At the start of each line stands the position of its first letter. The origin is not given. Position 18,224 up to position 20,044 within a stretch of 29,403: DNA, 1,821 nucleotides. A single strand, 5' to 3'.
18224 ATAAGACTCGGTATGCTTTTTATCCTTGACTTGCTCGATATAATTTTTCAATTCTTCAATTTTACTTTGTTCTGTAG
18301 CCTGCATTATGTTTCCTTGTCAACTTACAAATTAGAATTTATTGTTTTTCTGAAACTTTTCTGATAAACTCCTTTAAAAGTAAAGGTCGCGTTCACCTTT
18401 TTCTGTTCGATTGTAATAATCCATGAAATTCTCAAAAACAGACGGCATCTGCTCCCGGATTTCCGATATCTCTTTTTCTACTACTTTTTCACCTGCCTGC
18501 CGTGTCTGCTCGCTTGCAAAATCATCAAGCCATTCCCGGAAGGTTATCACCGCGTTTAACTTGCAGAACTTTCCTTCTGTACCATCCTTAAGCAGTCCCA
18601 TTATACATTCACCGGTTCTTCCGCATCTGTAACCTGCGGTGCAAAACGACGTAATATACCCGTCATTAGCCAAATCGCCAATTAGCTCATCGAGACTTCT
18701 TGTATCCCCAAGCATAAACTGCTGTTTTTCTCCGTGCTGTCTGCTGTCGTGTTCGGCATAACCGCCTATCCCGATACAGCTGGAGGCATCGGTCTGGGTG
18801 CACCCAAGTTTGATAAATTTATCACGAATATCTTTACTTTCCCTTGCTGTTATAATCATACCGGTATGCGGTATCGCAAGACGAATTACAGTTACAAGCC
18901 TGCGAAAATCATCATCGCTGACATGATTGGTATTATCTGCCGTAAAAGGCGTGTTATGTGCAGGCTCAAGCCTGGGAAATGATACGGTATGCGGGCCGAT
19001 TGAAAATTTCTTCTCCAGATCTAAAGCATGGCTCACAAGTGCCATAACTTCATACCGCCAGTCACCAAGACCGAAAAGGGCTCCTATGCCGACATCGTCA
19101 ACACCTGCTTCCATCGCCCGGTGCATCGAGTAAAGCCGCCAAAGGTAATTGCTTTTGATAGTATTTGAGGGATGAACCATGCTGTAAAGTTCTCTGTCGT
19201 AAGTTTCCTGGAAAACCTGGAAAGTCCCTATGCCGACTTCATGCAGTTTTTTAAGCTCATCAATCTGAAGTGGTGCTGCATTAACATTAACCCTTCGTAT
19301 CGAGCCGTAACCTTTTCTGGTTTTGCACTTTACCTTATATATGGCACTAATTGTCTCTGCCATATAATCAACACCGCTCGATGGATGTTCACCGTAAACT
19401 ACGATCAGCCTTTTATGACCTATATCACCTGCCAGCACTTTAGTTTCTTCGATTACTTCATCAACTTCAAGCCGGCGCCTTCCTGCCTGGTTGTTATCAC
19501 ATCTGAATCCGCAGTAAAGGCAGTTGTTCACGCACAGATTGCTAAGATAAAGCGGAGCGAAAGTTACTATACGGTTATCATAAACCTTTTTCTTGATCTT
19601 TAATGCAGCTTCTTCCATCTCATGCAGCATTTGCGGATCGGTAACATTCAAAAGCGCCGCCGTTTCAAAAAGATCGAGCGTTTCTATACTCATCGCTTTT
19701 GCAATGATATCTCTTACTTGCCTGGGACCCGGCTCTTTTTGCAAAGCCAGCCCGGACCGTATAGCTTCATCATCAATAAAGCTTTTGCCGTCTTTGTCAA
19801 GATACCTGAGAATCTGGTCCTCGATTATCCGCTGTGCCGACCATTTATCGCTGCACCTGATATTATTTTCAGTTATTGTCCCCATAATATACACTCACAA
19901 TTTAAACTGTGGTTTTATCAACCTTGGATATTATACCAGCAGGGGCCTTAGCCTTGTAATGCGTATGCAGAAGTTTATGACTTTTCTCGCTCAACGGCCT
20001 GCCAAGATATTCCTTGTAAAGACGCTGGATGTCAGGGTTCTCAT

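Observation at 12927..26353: Self-contained 13-gene hydrogen module: redox repressor, kinase, tetrameric [FeFe]-hydrogenase, all maturases, ammonia-lyase and accessory regulators in one apparent operon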

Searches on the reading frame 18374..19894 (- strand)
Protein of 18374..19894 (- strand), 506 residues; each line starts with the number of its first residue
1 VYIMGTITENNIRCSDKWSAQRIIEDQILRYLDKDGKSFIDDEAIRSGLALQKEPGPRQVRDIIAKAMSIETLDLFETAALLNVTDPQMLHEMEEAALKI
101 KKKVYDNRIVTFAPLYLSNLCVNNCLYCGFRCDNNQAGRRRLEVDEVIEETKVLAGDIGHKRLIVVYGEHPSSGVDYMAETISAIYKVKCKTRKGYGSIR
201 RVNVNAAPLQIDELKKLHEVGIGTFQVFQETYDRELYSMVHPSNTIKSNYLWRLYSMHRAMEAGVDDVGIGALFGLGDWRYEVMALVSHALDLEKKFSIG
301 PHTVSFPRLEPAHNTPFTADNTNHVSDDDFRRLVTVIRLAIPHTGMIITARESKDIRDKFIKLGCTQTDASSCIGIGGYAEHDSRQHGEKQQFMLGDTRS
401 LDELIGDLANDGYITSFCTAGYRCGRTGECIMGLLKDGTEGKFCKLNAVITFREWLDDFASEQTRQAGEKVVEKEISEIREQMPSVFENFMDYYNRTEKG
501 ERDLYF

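Call 3: search_protein_families(library=pfam, proteins=[window:18374-19894:-])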
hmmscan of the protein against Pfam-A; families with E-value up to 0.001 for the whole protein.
window:18374-19894:- (506 aa): 2 families
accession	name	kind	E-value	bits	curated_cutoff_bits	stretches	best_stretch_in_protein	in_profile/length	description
PF06968.18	BATS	-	3.5e-15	56.4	22.2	1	305-413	1-87/88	Biotin and Thiamin Synthesis associated domain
PF04055.27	Radical_SAM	-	5.4e-13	49.9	29.5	1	117-277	3-153/166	Radical SAM superfamily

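Call 5: search_protein_families(library=ncbifam, proteins=[window:18374-19894:-])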
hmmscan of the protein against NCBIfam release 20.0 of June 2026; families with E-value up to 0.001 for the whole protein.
window:18374-19894:- (506 aa): 17 families
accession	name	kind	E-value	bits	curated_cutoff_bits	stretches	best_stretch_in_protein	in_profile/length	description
TIGR03955.1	rSAM_HydG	equivalog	5.9e-134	447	312.15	1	36-505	8-469/470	[FeFe] hydrogenase H-cluster radical SAM maturase HydG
TIGR02351.2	thiH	equivalog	2.8e-79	266.8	380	1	63-413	25-356/364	2-iminoacetate synthase ThiH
TIGR04158.1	rSAM_MIA_synth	equivalog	2.8e-28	98.8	400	1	95-412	44-358/368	3-methyl-2-indolic acid synthase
TIGR03910.1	pyrrolys_PylB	equivalog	4.1e-24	85.1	348.2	1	60-344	5-271/347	methylornithine synthase PylB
TIGR03956.1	rSAM_HydE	equivalog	8.5e-21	74.5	254.6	1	69-344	7-262/340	[FeFe] hydrogenase H-cluster radical SAM maturase HydE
TIGR00433.2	bioB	equivalog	8.3e-10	38.4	225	1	78-353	8-263/307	biotin synthase BioB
TIGR03699.1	menaquin_MqnC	equivalog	1.3e-09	37.4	428.1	1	82-188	9-117/342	cyclic dehypoxanthinyl futalosine synthase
TIGR03700.1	mena_SCO4494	equivalog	7.9e-09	34.9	434.55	1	66-188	4-124/351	aminofutalosine synthase MqnE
TIGR03551.1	F420_cofH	equivalog_domain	5.8e-08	31.9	374.1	1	84-189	10-116/345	5-amino-6-(D-ribitylamino)uracil--L-tyrosine 4-hydroxyphenyl transferase CofH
TIGR00423.1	TIGR00423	subfamily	6e-08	32.3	260.25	1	117-188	11-81/310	CofH family radical SAM protein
NF005609.0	PRK07360.1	equivalog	7.6e-08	31.5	426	1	59-187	7-137/374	7,8-didemethyl-8-hydroxy-5-deazariboflavin synthase subunit CofH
TIGR03550.1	F420_cofG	equivalog_domain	6.3e-07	28.9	213.35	1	117-343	10-237/322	7,8-didemethyl-8-hydroxy-5-deazariboflavin synthase CofG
NF004884.0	PRK06245.1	equivalog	1.5e-06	27.3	209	1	105-297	6-201/340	7,8-didemethyl-8-hydroxy-5-deazariboflavin synthase subunit CofG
NF006277.0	PRK08445.1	equivalog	1.6e-06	27.2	576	1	80-187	8-117/348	dehypoxanthine futalosine cyclase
NF045502.1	variant_rSAM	domain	5.9e-06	25.5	125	1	123-242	144-265/357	radical SAM protein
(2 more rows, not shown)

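Call 11: find_related_loci(query=window:18374-19894:-, collection=genome_contigs, flank=10000)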
Query window:18374-19894:- (506 aa) in genome_contigs; peptide patterns used: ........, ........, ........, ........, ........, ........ (x = any residue, [..] = any of these).
599 stretches matched a pattern (row limit reached: there are more); 579 encode a relative of the query (tblastn E <= 1e-3); the best 80 are kept; 80 distinct loci.
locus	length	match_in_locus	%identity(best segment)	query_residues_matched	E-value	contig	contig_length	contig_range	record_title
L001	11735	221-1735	65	3-506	0e+0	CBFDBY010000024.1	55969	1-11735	MAG TPA_asm: uncultured Phycisphaerae bacterium isolate SRR6194934_binner12_Refined_67 genome assembly, contig: ERZ78139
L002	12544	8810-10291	65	8-506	0e+0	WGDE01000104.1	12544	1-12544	MAG: Phycisphaerae bacterium isolate S145_28 k151_213621, whole genome shotgun sequence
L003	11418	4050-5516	66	18-506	0e+0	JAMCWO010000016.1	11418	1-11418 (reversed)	MAG: Planctomycetota bacterium isolate FK_Sedi_B_Bin.55 NODE_23133_length_11418_cov_1.68444, whole genome shotgun sequen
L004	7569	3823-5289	66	18-506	0e+0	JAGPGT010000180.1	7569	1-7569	MAG: Phycisphaerae bacterium isolate Gw_SlDig_bin_305 Gw_SlDig_20486_length_7569_cov_13.821956, whole genome shotgun seq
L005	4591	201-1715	63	7-506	0e+0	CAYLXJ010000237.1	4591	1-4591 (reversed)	MAG TPA_asm: uncultured Pirellulales bacterium isolate binchicken_co274_72 genome assembly, contig: NODE_44181_length_45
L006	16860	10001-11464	65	18-506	0e+0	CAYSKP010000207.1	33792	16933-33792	MAG TPA_asm: uncultured Pirellulales bacterium isolate binchicken_co216_239 genome assembly, contig: k141_2842116, whole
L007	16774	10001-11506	66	4-506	0e+0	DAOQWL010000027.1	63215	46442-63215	MAG TPA_asm: Sedimentisphaerales bacterium isolate AMR_MDS_1063 NODE_497_length_63215_cov_13.351156, whole genome shotgu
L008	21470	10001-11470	65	16-506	0e+0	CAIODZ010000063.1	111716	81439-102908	MAG: uncultured Phycisphaerales bacterium isolate A3_bin-117 genome assembly, contig: bin-117:63/70, whole genome shotgu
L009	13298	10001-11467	65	18-506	0e+0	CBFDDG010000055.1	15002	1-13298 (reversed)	MAG TPA_asm: uncultured Phycisphaerae bacterium isolate SRR26215681_binner23_Refined_61 genome assembly, contig: ERZ2507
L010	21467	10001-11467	64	18-506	0e+0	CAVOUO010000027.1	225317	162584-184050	MAG: uncultured Planctomycetota bacterium isolate MFD10007.bin.2.186 genome assembly, contig: contig_45132, whole genome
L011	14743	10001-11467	64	18-506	0e+0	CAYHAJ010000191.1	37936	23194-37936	MAG TPA_asm: uncultured Pirellulales bacterium isolate ERP119294_co2_505 genome assembly, contig: k141_2848464, whole ge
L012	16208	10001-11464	66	18-506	0e+0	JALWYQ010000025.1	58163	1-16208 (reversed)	MAG: Phycisphaerae bacterium isolate T2_metabat1_scaf2bin.018 T2_NODE_282_length_58163_cov_2.849300, whole genome shotgu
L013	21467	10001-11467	64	18-506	0e+0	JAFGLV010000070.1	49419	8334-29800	MAG: Sedimentisphaerales bacterium isolate Zod_Metabat.417 k87_5031583, whole genome shotgun sequence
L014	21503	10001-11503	63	4-506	0e+0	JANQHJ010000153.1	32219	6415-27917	MAG: Sedimentisphaerales bacterium isolate PL23b_bin.92 k99_2154380, whole genome shotgun sequence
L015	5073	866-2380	65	2-506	0e+0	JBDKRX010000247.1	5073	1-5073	MAG: Phycisphaerales bacterium isolate 5_bin.222_R1 c_000000934844, whole genome shotgun sequence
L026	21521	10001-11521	65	3-506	0e+0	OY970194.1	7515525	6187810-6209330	MAG: Sedimentisphaerales bacterium isolate MFD00905.bin.c.1 genome assembly, chromosome: 1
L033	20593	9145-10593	64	23-506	0e+0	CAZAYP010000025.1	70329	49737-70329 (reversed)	MAG TPA_asm: uncultured Verrucomicrobiota bacterium isolate SRP272421_co3_169 genome assembly, contig: NODE_399_length_7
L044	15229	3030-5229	62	3-506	0e+0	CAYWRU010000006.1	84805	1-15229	MAG TPA_asm: uncultured bacterium isolate SRP257259_co1_296 genome assembly, contig: NODE_243_length_84805_cov_6.114537,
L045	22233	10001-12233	59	9-506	0e+0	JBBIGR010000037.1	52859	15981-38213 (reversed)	MAG: Fibrobacteria bacterium isolate ETS170220_bin_96 NODE_602_length_52859_cov_7.254753, whole genome shotgun sequence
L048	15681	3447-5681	61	18-506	0e+0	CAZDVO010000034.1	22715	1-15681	MAG TPA_asm: uncultured bacterium isolate binchicken_co117_427 genome assembly, contig: NODE_4287_length_22715_cov_8.483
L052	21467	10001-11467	62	17-506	0e+0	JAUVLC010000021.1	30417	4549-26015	MAG: Clostridia bacterium isolate CSMAG_496 CSMAG_496_k141_929379_length_30417_cov_11.3014, whole genome shotgun sequenc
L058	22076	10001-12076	63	39-505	0e+0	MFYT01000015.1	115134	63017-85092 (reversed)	MAG: Candidatus Raymondbacteria bacterium RIFOXYA2_FULL_49_16 rifoxya2_full_scaffold_132, whole genome shotgun sequence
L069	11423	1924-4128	61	15-505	0e+0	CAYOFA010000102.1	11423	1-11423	MAG TPA_asm: uncultured Spirochaetaceae bacterium isolate SRP332253_co1_294 genome assembly, contig: NODE_9567_length_11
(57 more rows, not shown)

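Call 21: search_protein_families(library=pfam, proteins=[L026:13741-14424:+, L026:14449-15504:+, L026:15336-16226:+, L026:16629-17174:+, L026:17407-17982:+, L026:18515-19378:+, L008:14808-17204:+, L008:17213-18205:-, L008:18758-19900:-, L008:19897-21423:-])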
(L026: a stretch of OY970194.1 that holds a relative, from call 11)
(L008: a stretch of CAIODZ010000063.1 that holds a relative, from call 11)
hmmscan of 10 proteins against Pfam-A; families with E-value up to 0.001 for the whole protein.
L026:13741-14424:+ (227 aa): 3 families
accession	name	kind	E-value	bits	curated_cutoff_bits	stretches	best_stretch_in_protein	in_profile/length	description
PF00072.30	Response_reg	-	5.4e-32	110.7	30.2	1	6-118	1-111/111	Response regulator receiver domain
PF00486.34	Trans_reg_C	-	2.3e-22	79.3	26.2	1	152-225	1-77/77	Transcriptional regulatory protein, C terminal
PF23198.2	PDE8A_N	-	0.00018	21.9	29.6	1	4-87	11-95/147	PDE8A-like, N-terminal domain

L026:14449-15504:+ (351 aa): 2 families
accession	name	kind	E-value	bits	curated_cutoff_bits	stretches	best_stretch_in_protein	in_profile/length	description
PF00672.30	HAMP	-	9.1e-12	45.6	25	1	190-242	1-53/53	HAMP domain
PF00989.32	PAS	-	0.00012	22.5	22.6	1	253-289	2-38/113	PAS fold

L026:15336-16226:+ (296 aa): 4 families
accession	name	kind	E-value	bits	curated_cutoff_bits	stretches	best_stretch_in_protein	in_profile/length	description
PF02518.31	HATPase_c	-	1.8e-33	115.7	26.4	1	189-295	5-109/111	Histidine kinase-, DNA gyrase B-, and HSP90-like ATPase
PF00512.31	HisKA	-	1.8e-24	86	26.9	1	72-138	2-66/66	His Kinase A (phospho-acceptor) domain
PF13589.12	HATPase_c_3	-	9.6e-05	22.9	25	1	190-264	3-78/137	Histidine kinase-, DNA gyrase B-, and HSP90-like ATPase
PF13581.12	HATPase_c_2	-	0.00031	21.2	27.4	0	195-271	37-110/127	Histidine kinase-like ATPase domain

L026:16629-17174:+ (181 aa): 0 families

L026:17407-17982:+ (191 aa): 0 families

L026:18515-19378:+ (287 aa): 0 families

L008:14808-17204:+ (798 aa): 1 family
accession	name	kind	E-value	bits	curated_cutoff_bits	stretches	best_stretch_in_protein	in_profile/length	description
PF00150.24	Cellulase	-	5.2e-32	111.8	23.5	1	151-444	2-270/272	Cellulase (glycosyl hydrolase family 5)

L008:17213-18205:- (330 aa): 1 family
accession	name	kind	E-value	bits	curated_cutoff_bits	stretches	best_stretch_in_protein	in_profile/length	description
PF00490.27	ALAD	-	2.7e-148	493.7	24.6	1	6-324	2-316/317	Delta-aminolevulinic acid dehydratase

L008:18758-19900:- (380 aa): 3 families
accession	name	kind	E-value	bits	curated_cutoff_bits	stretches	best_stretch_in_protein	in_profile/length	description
PF04055.27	Radical_SAM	-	1.4e-28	100.6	29.5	1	32-184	1-161/166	Radical SAM superfamily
PF13353.11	Fer4_12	-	7e-09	36.5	22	1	35-141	12-120/137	4Fe-4S single cluster domain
PF13186.11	SPASM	-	3.8e-07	30.7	21.5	1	287-344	8-67/67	Iron-sulfur cluster-binding domain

L008:19897-21423:- (508 aa): 2 families
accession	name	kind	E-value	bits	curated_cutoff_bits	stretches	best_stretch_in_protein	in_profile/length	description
PF02602.20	HEM4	-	1.7e-55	188.1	27.5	1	272-496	2-230/231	Uroporphyrinogen-III synthase HemD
PF00590.25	TP_methylase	-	2.3e-49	168.6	27.8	1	9-221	1-211/212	Tetrapyrrole (Corrin/Porphyrin) Methylases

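Call 64: search_protein_families(library=ncbifam, proteins=[L048:525-734:+, L045:7124-7339:+, L044:167-376:+, L069:4626-4847:+, L058:7108-7317:+, L033:6227-6445:+, L052:8215-8424:+], max_evalue=0.01)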
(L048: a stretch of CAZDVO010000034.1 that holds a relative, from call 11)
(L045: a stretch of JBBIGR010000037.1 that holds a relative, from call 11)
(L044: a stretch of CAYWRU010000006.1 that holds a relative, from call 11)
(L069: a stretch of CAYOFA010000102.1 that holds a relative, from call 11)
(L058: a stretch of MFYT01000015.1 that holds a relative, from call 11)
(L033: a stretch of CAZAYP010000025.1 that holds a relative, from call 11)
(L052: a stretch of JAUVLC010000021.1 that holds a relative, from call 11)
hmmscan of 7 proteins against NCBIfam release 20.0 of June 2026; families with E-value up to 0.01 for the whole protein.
L048:525-734:+ (70 aa): 2 families
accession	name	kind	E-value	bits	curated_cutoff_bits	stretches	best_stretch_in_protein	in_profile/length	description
TIGR03959.1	hyd_TM1266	equivalog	4.9e-28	96.8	60.8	1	2-70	5-72/76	TM1266 family iron-only hydrogenase system putative regulator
NF052672.1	CPF_0552_fam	subfamily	3.4e-08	33.1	85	1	2-70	4-76/80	CPF_0552 family protein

L045:7124-7339:+ (72 aa): 2 families
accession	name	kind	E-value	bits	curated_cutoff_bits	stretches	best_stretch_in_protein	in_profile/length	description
TIGR03959.1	hyd_TM1266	equivalog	3.2e-26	90.9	60.8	1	2-72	5-74/76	TM1266 family iron-only hydrogenase system putative regulator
NF052672.1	CPF_0552_fam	subfamily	9.4e-11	41.4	85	1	2-72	4-78/80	CPF_0552 family protein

L044:167-376:+ (70 aa): 2 families
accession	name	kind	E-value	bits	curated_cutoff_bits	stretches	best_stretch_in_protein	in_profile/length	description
TIGR03959.1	hyd_TM1266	equivalog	2.6e-26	91.2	60.8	1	2-70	5-72/76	TM1266 family iron-only hydrogenase system putative regulator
NF052672.1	CPF_0552_fam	subfamily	7.5e-09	35.3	85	1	2-70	4-76/80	CPF_0552 family protein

L069:4626-4847:+ (74 aa): 2 families
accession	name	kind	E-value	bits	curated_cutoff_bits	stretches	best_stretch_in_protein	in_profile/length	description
TIGR03959.1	hyd_TM1266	equivalog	4.9e-24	83.9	60.8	1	1-74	1-72/76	TM1266 family iron-only hydrogenase system putative regulator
NF052672.1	CPF_0552_fam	subfamily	9.6e-10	38.1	85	1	5-74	4-76/80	CPF_0552 family protein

L058:7108-7317:+ (70 aa): 2 families
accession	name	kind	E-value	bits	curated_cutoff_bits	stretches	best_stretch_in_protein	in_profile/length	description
TIGR03959.1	hyd_TM1266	equivalog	7.7e-26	89.7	60.8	1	2-70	5-72/76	TM1266 family iron-only hydrogenase system putative regulator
NF052672.1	CPF_0552_fam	subfamily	1.4e-10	40.8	85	1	2-70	4-76/80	CPF_0552 family protein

L033:6227-6445:+ (73 aa): 2 families
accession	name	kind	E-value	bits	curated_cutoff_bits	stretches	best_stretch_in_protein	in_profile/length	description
TIGR03959.1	hyd_TM1266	equivalog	1.1e-26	92.4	60.8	1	2-73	5-75/76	TM1266 family iron-only hydrogenase system putative regulator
NF052672.1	CPF_0552_fam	subfamily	1.2e-08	34.6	85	1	2-72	4-78/80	CPF_0552 family protein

L052:8215-8424:+ (70 aa): 2 families
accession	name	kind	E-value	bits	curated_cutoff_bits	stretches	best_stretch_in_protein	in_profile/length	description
TIGR03959.1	hyd_TM1266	equivalog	3.7e-28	97.1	60.8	1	2-70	5-72/76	TM1266 family iron-only hydrogenase system putative regulator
NF052672.1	CPF_0552_fam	subfamily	3e-10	39.8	85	1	2-70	4-76/80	CPF_0552 family protein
